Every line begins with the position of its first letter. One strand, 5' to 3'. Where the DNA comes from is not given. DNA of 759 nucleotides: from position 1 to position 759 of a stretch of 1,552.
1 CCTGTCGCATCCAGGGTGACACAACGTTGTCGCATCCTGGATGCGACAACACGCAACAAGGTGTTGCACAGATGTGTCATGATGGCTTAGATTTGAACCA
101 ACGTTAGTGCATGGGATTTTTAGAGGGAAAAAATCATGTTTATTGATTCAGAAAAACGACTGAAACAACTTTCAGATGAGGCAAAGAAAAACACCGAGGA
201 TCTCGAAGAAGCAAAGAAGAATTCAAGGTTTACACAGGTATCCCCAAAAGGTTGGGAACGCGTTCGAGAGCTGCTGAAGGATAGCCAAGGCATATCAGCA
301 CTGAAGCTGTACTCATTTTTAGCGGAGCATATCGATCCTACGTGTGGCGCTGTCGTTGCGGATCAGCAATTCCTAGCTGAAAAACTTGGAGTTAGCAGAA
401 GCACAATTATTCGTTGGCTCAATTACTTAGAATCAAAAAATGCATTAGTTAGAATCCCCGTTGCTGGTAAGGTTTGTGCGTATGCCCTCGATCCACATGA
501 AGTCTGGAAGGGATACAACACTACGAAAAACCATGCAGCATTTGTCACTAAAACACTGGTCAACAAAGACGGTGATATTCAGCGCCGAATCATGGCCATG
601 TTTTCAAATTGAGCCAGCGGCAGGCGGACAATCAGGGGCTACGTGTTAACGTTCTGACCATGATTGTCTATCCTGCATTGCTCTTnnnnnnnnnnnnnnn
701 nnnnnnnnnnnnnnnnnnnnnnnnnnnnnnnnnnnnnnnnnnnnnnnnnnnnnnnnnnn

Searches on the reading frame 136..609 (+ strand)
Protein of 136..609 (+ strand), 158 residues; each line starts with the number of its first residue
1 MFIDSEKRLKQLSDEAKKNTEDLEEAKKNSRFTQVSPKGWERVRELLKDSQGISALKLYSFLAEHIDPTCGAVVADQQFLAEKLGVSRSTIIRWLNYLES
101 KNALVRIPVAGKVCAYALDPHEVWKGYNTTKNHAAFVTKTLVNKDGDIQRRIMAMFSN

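Call 26: profile_search(protein=window:136-609:+)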
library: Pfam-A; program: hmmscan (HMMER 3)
A. the first sequence (158 residues): domains with independent E <= 10: 26; with E <= 0.001: 2
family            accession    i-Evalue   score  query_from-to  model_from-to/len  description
HTH_36            PF13730.12    3.5e-08    33.6      54-101         6-52/55  Helix-turn-helix domain
HTH_11            PF08279.18    0.00012    22.3      78-105        19-44/55  HTH domain
MarR              PF01047.28     0.0012    19.1      76-106        19-49/59  MarR family
HTH_Crp_2         PF13545.12     0.0022    18.4      73-104        21-52/70  Crp-like helix-turn-helix domain
HTH_3             PF01381.28     0.0024    18.3      77-96         12-31/55  Helix-turn-helix
GntR              PF00392.27     0.0031    17.6      77-108        27-58/64  Bacterial regulatory proteins, gntR family
RepL              PF05732.17     0.0043    17.0      52-131        54-128/164  Firmicute plasmid replication protein (RepL)
HTH_DeoR          PF08220.18      0.011    15.8      80-107        20-47/57  DeoR-like helix-turn-helix domain
HTH_23            PF13384.12      0.013    15.7      81-97         24-40/50  Homeodomain-like domain
HTH_29            PF13551.12      0.032    14.8      79-102        17-40/64  Winged helix-turn helix
Xre-MbcA-ParS_M   PF23125.1       0.036    14.2      74-94          1-21/51  Antitoxin Xre/MbcA/ParS-like, middle domain
HVO_A0261_N       PF25213.1        0.04    14.2      75-104        25-54/86  HVO_A0261 N-terminal domain
HTH_50            PF18024.7       0.079    13.1      80-93         29-42/50  Helix-turn-helix domain
YdaS_toxin        PF15943.11      0.081    13.2      77-96         11-30/65  Bacterial toxin YdaS
MarR_2            PF12802.13      0.089    13.4      76-110        22-56/61  MarR family
TrmB              PF01978.25       0.15    12.4      80-109        28-57/68  Sugar-specific transcriptional regulator TrmB
HTH_17            PF12728.13       0.22    12.3      80-96          7-23/51  Helix-turn-helix domain
HTH_64            PF20714.3        0.25    12.0      80-113        22-55/65  DpiA-like helix-turn-helix domain
Phage_CI_repr     PF07022.19       0.25    12.1      75-94         13-32/65  Bacteriophage CI repressor helix-turn-helix domain
HTH_Tnp_4         PF13613.12       0.32    11.1      77-99         22-44/53  Helix-turn-helix of DDE superfamily endonuclease
MerR              PF00376.29       0.42    10.9      80-94          5-19/38  MerR family regulatory protein
AbiEi_4           PF13338.12       0.45    11.1      81-107        20-41/49  Transcriptional regulator, AbiEi antitoxin
HTH_IclR          PF09339.16       0.54    10.5      80-104        24-48/52  IclR helix-turn-helix domain
HTH_Tnp_ISL3      PF13542.12       0.86     9.6      80-97         32-49/51  Helix-turn-helix domain of transposase family ISL3
HTH_5             PF01022.26        1.1     9.7      80-99         21-40/47  Bacterial regulatory protein, arsR family

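Call 27: search_protein_families(proteins=[window:136-609:+], library=ncbifam, max_evalue=1)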
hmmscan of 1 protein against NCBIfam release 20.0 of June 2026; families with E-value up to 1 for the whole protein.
window:136-609:+ (158 aa): 11 families
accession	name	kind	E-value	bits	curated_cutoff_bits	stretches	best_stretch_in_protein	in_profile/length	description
TIGR02018.2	his_ut_repres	equivalog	0.0047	16.3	220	1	71-113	20-62/226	histidine utilization transcriptional repressor HutC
NF053881.1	TransRegDeoRBac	equivalog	0.0085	15.3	420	1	76-117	22-62/311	DNA-binding transcriptional repressor DeoR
TIGR01884.1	cas_HTH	subfamily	0.013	14.9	60.2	1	80-102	162-184/202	CRISPR-associated CARF protein Csa3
NF007342.0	PRK09834.1-4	equivalog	0.034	13.1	251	1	74-118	29-70/263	DNA-binding transcriptional regulator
TIGR02937.1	sigma70-ECF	superfamily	0.039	13.6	42.9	1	3-98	82-157/165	sigma-70 family RNA polymerase sigma factor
NF053606.1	Sta1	subfamily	0.058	13.5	80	1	80-106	40-66/100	Sta1 family transcriptional regulator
NF008273.0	PRK11050.1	equivalog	0.1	12.2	153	1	75-111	55-91/156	manganese-binding transcriptional regulator MntR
NF007467.0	PRK10046.1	equivalog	0.12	11.9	264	1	51-114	157-217/226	two-component response regulator DpiA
NF041397.1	TranRegGlpR_Halo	equivalog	0.12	11.9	300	1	79-106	24-51/253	HTH-type transcriptional regulator GlpR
NF033788.1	HTH_metalloreg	subfamily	0.13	12.1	55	1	80-123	31-73/77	metalloregulator ArsR/SmtB family transcription factor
NF007831.0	PRK10542.1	equivalog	0.14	11.7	198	1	73-100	76-103/201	glutathione transferase GstA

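Call 28: search_dna_similar(query=window:136-609:+, collection=plasmids, mode=protein, rows=spread, max_rows=60, max_evalue=0.001)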
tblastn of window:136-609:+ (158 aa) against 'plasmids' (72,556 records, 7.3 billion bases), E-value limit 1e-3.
Records with a match: 586; places in all: 615; records where one place covers at least 80% of the query: 487.
Best place of each record, by identity: >=99% 328; 95-99% 4; 90-95% 5; 80-90% 30; 60-80% 145; <60% 74.
By first word of the organism name: Escherichia 418; Klebsiella 52; Shigella 19; Vibrio 18; Salmonella 13; Pseudomonas 11; Arsenophonus 8; Serratia 7; Citrobacter 7; Proteus 7; and 16 more.
By predicted mobility (MOB-suite, as given by PLSDB): mobilizable 386; non-mobilizable 161; conjugative 39.
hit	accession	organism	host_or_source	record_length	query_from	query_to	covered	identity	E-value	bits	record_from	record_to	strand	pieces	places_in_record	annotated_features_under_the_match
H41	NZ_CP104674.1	Escherichia coli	Homo sapiens,urine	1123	1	158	100%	100.0%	9e-113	330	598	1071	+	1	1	helix-turn-helix domain-containing protein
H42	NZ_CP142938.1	Escherichia coli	cell culture,seawater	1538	1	158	100%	100.0%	6e-111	330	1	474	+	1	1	helix-turn-helix domain-containing protein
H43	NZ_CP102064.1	Escherichia coli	Homo sapiens,urine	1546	1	158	100%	100.0%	7e-111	330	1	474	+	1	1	helix-turn-helix domain-containing protein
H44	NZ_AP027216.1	Escherichia coli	Homo sapiens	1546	1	158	100%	100.0%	7e-111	330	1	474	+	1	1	helix-turn-helix domain-containing protein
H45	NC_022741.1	Escherichia coli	Homo sapiens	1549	1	158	100%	100.0%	7e-111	330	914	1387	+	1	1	helix-turn-helix domain-containing protein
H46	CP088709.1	Escherichia coli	Homo sapiens,blood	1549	1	158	100%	100.0%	7e-111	330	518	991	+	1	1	helix-turn-helix domain-containing protein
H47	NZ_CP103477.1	Escherichia coli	Homo sapiens,blood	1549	1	158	100%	100.0%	7e-111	330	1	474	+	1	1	helix-turn-helix domain-containing protein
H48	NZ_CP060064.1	Escherichia coli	Homo sapiens,isolate,feces from healthy ...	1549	1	158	100%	100.0%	7e-111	330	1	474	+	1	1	helix-turn-helix domain-containing protein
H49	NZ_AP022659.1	Escherichia coli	Homo sapiens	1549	1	158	100%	100.0%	7e-111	330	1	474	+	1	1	helix-turn-helix domain-containing protein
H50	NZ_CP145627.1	Escherichia coli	Homo sapiens,stool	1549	1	158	100%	100.0%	7e-111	330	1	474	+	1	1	helix-turn-helix domain-containing protein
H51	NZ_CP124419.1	Escherichia coli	environmental: river near WWTP effluent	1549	1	158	100%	100.0%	7e-111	330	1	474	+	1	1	helix-turn-helix domain-containing protein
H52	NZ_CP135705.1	Escherichia coli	-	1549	1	158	100%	100.0%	7e-111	330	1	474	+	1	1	helix-turn-helix domain-containing protein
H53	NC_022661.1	Escherichia coli JJ1886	-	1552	1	158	100%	100.0%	7e-111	330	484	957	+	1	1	helix-turn-helix domain-containing protein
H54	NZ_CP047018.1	Escherichia coli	swine,whole organism,heart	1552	1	158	100%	100.0%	7e-111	330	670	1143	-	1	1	helix-turn-helix domain-containing protein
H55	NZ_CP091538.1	Escherichia coli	host,blood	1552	1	158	100%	100.0%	7e-111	330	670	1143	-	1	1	helix-turn-helix domain-containing protein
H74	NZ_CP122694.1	Escherichia coli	Sus scrofa,feces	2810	3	157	98%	92.3%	2e-95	301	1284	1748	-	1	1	helix-turn-helix domain-containing protein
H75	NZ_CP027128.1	Escherichia coli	-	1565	1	158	100%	78.0%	4e-82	257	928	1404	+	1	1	helix-turn-helix domain-containing protein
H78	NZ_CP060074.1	Escherichia coli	Homo sapiens,isolate,feces from healthy ...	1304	5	156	96%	73.0%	1e-79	247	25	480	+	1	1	helix-turn-helix domain-containing protein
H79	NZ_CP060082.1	Escherichia coli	Homo sapiens,isolate,feces from healthy ...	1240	1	158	100%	69.1%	1e-76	239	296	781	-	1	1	helix-turn-helix domain-containing protein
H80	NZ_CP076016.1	Klebsiella pneumoniae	Homo sapiens,Pus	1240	1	158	100%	68.5%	3e-76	238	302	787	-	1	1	helix-turn-helix domain-containing protein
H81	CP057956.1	Escherichia coli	culture,Pooled cattle faecal samples ...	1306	4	156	97%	66.7%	7e-66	213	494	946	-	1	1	helix-turn-helix domain-containing protein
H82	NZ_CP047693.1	Serratia marcescens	Homo sapiens,sputum,sputum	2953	4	157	97%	66.0%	2e-62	213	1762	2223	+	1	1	RepA plasmid replication protein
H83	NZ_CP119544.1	Providencia stuartii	Homo sapiens,human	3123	4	157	97%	65.4%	2e-61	209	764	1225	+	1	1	helix-turn-helix domain-containing protein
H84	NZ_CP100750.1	Salmonella enterica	Homo sapiens,stool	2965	4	157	97%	62.2%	3e-58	201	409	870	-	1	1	none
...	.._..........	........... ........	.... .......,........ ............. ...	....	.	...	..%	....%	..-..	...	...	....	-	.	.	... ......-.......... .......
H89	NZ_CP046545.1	Escherichia coli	Homo sapiens,feces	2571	19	158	89%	59.6%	5e-50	177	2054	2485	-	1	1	hypothetical protein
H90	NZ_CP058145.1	Klebsiella quasipneumoniae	culture,Wastewater influent sample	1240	1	119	75%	64.2%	3e-48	166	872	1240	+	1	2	record has no annotation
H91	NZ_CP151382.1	Shigella sonnei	-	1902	2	157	99%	44.6%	2e-32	127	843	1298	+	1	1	replication/maintenance protein RepL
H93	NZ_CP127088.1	Shigella flexneri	Homo sapiens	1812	3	157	98%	42.3%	4e-31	123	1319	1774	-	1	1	replication/maintenance protein RepL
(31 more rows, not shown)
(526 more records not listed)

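Call 29: get_annotated_region(hit=H74, flank=3200)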
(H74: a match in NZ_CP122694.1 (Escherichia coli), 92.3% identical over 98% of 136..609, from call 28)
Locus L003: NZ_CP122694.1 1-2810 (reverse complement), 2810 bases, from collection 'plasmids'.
description: Escherichia coli strain ETEC4065 plasmid unnamed1, complete sequence
organism: Escherichia coli (NCBI taxid 562)
taxonomy: Bacteria; Pseudomonadota; Gammaproteobacteria; Enterobacterales; Enterobacteriaceae; Escherichia; Escherichia coli
host: -; source: Sus scrofa,feces; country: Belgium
typing (MOB-suite, as given by PLSDB): mobilizable; replicon Col(MG828)
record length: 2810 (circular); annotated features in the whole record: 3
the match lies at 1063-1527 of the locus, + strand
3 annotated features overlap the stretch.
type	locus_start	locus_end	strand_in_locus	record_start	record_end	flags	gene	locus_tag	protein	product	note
CDS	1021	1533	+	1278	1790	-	-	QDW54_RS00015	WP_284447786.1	helix-turn-helix domain-containing protein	-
CDS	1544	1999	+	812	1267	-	-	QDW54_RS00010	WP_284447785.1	YebF family protein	-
CDS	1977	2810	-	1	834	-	-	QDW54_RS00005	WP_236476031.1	lipid II-degrading bacteriocin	GO:0042742 - defense response to bacterium [Evidence IEA]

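Call 30: get_annotated_region(hit=H75, flank=3200)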
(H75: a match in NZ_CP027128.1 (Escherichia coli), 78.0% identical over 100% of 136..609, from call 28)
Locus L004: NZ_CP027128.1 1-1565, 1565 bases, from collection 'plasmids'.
description: Escherichia coli strain AR_0374 plasmid unnamed1, complete sequence
organism: Escherichia coli (NCBI taxid 562)
taxonomy: Bacteria; Pseudomonadota; Gammaproteobacteria; Enterobacterales; Enterobacteriaceae; Escherichia; Escherichia coli
host: -; source: -; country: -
typing (MOB-suite, as given by PLSDB): mobilizable; replicon Col(MG828)
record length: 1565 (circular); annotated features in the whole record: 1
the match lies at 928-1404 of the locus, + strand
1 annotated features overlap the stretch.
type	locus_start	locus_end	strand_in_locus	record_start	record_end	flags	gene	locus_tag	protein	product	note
CDS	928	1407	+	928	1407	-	-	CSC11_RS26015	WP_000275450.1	helix-turn-helix domain-containing protein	-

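Call 31: get_annotated_region(hit=H78, flank=3200)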
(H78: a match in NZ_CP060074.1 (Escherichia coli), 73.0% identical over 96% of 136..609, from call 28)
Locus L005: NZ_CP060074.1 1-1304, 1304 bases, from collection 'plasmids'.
description: Escherichia coli strain G4/9 plasmid pSYM4, complete sequence
organism: Escherichia coli (NCBI taxid 562)
taxonomy: Bacteria; Pseudomonadota; Gammaproteobacteria; Enterobacterales; Enterobacteriaceae; Escherichia; Escherichia coli
host: -; source: Homo sapiens,isolate,feces from healthy individual; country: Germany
typing (MOB-suite, as given by PLSDB): non-mobilizable
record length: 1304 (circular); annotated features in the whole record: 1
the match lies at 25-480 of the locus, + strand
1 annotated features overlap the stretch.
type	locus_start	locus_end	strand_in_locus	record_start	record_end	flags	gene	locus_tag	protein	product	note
CDS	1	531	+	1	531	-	-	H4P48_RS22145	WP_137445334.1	helix-turn-helix domain-containing protein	-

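Call 32: get_annotated_region(hit=H79, flank=3200)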
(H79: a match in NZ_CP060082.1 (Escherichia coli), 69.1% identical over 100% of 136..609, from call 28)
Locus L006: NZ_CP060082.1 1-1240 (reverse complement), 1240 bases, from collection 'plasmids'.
description: Escherichia coli strain G3/10 plasmid unnamed2, complete sequence
organism: Escherichia coli (NCBI taxid 562)
taxonomy: Bacteria; Pseudomonadota; Gammaproteobacteria; Enterobacterales; Enterobacteriaceae; Escherichia; Escherichia coli
host: -; source: Homo sapiens,isolate,feces from healthy individual; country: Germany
typing (MOB-suite, as given by PLSDB): non-mobilizable
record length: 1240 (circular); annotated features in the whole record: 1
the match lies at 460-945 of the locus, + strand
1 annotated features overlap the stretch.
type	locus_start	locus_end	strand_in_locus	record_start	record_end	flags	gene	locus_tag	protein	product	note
CDS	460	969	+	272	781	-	-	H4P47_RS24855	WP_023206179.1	helix-turn-helix domain-containing protein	-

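Call 33: get_annotated_region(hit=H81, flank=3200)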
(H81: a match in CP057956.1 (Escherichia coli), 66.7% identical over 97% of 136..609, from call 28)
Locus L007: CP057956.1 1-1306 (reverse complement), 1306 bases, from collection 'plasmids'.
description: Escherichia coli strain RHB08-C23 plasmid pRHB08-C23_4, complete sequence
organism: Escherichia coli (NCBI taxid 562)
taxonomy: Bacteria; Pseudomonadota; Gammaproteobacteria; Enterobacterales; Enterobacteriaceae; Escherichia; Escherichia coli
host: -; source: culture,Pooled cattle faecal samples collected from floor of farm; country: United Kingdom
typing (MOB-suite, as given by PLSDB): non-mobilizable
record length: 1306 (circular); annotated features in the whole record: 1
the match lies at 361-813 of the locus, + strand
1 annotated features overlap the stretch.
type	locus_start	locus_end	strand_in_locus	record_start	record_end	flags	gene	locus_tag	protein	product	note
CDS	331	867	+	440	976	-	-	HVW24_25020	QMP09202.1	helix-turn-helix domain-containing protein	-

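Call 34: get_annotated_region(hit=H82, flank=3200)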
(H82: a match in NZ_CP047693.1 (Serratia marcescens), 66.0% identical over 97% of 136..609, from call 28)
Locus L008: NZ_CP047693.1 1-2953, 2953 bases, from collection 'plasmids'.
description: Serratia marcescens strain C110 plasmid pXQ, complete sequence
organism: Serratia marcescens (NCBI taxid 615)
taxonomy: Bacteria; Pseudomonadota; Gammaproteobacteria; Enterobacterales; Yersiniaceae; Serratia; Serratia marcescens
host: -; source: Homo sapiens,sputum,sputum; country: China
typing (MOB-suite, as given by PLSDB): non-mobilizable
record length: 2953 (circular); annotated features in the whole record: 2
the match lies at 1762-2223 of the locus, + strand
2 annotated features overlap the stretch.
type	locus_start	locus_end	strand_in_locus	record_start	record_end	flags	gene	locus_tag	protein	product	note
CDS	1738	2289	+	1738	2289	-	-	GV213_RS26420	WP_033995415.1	RepA plasmid replication protein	-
CDS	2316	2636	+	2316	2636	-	-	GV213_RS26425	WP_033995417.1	MliC family protein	-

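Call 35: get_annotated_region(hit=H83, flank=3200)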
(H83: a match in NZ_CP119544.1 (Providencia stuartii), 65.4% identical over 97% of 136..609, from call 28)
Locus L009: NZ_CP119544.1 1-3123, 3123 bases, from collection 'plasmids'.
description: Providencia stuartii strain CAVP496 plasmid pCAVP496-3123, complete sequence
organism: Providencia stuartii (NCBI taxid 588)
taxonomy: Bacteria; Pseudomonadota; Gammaproteobacteria; Enterobacterales; Morganellaceae; Providencia; Providencia stuartii
host: -; source: Homo sapiens,human; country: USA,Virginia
typing (MOB-suite, as given by PLSDB): non-mobilizable
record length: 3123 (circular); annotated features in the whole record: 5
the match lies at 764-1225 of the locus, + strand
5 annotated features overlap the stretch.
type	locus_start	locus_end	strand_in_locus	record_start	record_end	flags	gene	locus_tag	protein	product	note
CDS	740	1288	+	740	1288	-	-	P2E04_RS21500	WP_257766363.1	helix-turn-helix domain-containing protein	-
CDS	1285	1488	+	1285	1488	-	-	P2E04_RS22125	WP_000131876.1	hypothetical protein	-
CDS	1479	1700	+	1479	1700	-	-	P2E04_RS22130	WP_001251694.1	hypothetical protein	-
CDS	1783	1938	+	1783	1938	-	-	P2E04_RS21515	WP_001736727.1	hypothetical protein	-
CDS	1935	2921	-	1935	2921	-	mobV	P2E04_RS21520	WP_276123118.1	MobV family relaxase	GO:0006310 - DNA recombination [Evidence IEA]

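Call 36: get_annotated_region(hit=H84, flank=3200)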
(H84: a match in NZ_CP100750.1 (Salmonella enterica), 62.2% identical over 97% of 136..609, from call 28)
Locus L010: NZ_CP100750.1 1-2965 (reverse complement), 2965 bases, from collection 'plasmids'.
description: Salmonella enterica subsp. enterica serovar Montevideo strain R17.4849 plasmid pR17.4849_3.0k, complete sequence
organism: Salmonella enterica (NCBI taxid 115981)
taxonomy: Bacteria; Pseudomonadota; Gammaproteobacteria; Enterobacterales; Enterobacteriaceae; Salmonella; Salmonella enterica
host: -; source: Homo sapiens,stool; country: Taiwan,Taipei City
typing (MOB-suite, as given by PLSDB): non-mobilizable
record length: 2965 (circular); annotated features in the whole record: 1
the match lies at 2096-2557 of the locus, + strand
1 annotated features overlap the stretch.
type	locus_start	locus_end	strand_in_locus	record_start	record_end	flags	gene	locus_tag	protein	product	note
CDS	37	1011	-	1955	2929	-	mobV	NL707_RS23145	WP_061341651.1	MobV family relaxase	GO:0006310 - DNA recombination [Evidence IEA]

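Call 37: get_annotated_region(hit=H85, flank=3200)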
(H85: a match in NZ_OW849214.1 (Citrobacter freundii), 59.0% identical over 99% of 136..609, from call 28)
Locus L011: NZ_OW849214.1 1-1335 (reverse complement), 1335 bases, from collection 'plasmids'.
description: Citrobacter freundii isolate 18 plasmid P6, complete sequence
organism: Citrobacter freundii (NCBI taxid 546)
taxonomy: Bacteria; Pseudomonadota; Gammaproteobacteria; Enterobacterales; Enterobacteriaceae; Citrobacter; Citrobacter freundii
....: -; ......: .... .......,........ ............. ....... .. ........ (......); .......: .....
typing (MOB-suite, as given by PLSDB): mobilizable
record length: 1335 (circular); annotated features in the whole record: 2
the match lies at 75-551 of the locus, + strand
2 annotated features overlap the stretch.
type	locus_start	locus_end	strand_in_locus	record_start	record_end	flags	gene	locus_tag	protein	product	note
CDS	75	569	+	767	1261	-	-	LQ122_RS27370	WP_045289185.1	HTH domain-containing protein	-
CDS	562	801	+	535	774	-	-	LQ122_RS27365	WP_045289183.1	hypothetical protein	-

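Call 38: get_annotated_region(hit=H89, flank=3200)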
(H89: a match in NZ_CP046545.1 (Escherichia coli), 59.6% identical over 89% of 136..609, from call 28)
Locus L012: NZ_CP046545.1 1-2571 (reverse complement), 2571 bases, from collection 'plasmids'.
description: Escherichia coli strain FHI_NMBU_10 plasmid pFHI_NMBU_10_06, complete sequence
organism: Escherichia coli (NCBI taxid 562)
taxonomy: Bacteria; Pseudomonadota; Gammaproteobacteria; Enterobacterales; Enterobacteriaceae; Escherichia; Escherichia coli
host: -; source: Homo sapiens,feces; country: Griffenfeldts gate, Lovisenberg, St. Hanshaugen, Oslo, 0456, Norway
typing (MOB-suite, as given by PLSDB): mobilizable
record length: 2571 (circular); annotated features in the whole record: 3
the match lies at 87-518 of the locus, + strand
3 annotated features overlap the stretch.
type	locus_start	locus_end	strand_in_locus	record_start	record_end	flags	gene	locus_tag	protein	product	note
CDS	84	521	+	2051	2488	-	-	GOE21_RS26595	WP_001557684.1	hypothetical protein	-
CDS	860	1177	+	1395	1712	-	-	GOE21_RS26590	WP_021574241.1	colicin V family bacteriocin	-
CDS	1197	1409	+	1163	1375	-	-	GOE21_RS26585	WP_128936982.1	hypothetical protein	-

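Call 39: get_annotated_region(hit=H91, flank=3200)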
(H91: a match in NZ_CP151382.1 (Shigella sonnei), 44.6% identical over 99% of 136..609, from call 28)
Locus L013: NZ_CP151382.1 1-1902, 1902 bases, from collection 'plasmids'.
description: Shigella sonnei strain R15.1832 plasmid pR15.1832_1.9k, complete sequence
organism: Shigella sonnei (NCBI taxid 624)
taxonomy: Bacteria; Pseudomonadota; Gammaproteobacteria; Enterobacterales; Enterobacteriaceae; Shigella; Shigella sonnei
host: -; source: -; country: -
typing (MOB-suite, as given by PLSDB): mobilizable; replicon Col(MG828)
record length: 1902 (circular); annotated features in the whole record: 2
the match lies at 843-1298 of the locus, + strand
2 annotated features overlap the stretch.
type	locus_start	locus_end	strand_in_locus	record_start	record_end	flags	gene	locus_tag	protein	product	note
CDS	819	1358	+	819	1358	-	-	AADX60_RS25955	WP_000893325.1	replication/maintenance protein RepL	GO:0006260 - DNA replication [Evidence IEA]; GO:0006276 - plasmid maintenance [Evidence IEA]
CDS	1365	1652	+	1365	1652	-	-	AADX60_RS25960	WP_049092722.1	hypothetical protein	-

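Call 40: get_annotated_region(hit=H93, flank=3200)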
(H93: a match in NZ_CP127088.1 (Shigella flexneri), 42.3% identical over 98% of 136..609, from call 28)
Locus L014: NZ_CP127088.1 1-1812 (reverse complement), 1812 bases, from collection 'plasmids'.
description: Shigella flexneri 1b strain SF-018-002 plasmid sflex002F, complete sequence
organism: Shigella flexneri (NCBI taxid 41434)
taxonomy: Bacteria; Pseudomonadota; Gammaproteobacteria; Enterobacterales; Enterobacteriaceae; Shigella; Shigella flexneri
host: -; source: Homo sapiens; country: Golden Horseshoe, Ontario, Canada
typing (MOB-suite, as given by PLSDB): non-mobilizable; replicon Col(MG828)
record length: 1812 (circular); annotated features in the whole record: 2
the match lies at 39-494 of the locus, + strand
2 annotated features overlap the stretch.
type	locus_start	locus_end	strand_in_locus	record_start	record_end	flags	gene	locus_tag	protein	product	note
CDS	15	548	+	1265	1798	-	-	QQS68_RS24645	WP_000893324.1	replication/maintenance protein RepL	GO:0006260 - DNA replication [Evidence IEA]; GO:0006276 - plasmid maintenance [Evidence IEA]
CDS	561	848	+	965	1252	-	-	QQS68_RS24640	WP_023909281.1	hypothetical protein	-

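Call 49: search_solved_structures(query=window:136-609:+, max_evalue=10, show_alignments=2)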
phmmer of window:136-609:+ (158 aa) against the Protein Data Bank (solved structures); distinct sequences matched with E-value up to 10: 6.
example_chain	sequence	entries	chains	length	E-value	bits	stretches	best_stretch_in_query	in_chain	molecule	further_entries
2b0l_A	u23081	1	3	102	0.28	14.6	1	49-104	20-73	GTP-sensing transcriptional pleiotropic repressor codY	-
7bhy_A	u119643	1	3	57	0.66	13.4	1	76-103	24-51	Deoxyribonucleoside regulator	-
4za6_A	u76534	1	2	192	1.1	12.7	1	75-97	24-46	TetR family transcriptional regulator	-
5ey2_A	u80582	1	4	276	1.1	12.7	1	47-104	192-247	GTP-sensing transcriptional pleiotropic repressor CodY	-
5lnh_A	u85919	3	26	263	1.1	12.6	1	47-104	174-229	GTP-sensing transcriptional pleiotropic repressor CodY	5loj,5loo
5loe_A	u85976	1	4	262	1.1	12.6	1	47-104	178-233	GTP-sensing transcriptional pleiotropic repressor CodY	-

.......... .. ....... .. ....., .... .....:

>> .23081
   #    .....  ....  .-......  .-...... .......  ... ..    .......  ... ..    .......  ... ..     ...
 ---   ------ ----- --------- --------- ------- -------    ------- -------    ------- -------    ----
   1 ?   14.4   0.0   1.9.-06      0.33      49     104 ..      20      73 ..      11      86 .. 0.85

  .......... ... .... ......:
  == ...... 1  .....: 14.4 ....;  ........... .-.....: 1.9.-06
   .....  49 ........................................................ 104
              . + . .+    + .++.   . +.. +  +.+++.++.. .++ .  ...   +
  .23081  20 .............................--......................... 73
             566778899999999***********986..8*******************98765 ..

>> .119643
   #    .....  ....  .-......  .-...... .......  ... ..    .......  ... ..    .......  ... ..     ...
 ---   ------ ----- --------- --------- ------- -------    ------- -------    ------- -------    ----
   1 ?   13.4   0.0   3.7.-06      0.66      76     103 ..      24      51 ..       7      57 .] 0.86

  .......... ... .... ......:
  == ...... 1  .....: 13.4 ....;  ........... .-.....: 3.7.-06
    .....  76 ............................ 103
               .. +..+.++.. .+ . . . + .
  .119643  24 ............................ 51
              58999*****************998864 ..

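Call 56: search_solved_structures(query=A1, max_evalue=10)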
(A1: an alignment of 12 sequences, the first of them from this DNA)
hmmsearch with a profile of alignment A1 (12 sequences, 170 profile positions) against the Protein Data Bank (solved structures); distinct sequences matched with E-value up to 10: 6.
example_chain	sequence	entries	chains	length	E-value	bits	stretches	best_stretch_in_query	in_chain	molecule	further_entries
7bhy_A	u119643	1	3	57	0.34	14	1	78-109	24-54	Deoxyribonucleoside regulator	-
5i41_B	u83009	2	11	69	0.45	13.6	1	80-101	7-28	Chromosome-anchoring protein RacA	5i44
3bwg_A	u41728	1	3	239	0.51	13.5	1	82-114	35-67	Uncharacterized HTH-type transcriptional regulator yydK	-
4ic4_A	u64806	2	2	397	0.52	13.4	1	51-94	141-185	Oxysterol-binding protein homolog 3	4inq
4r1h_A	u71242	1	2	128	0.55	13.3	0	82-116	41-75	Lmo0741 protein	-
8q90_A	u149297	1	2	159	1.3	12.1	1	77-106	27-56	AsnC family transcriptional regulator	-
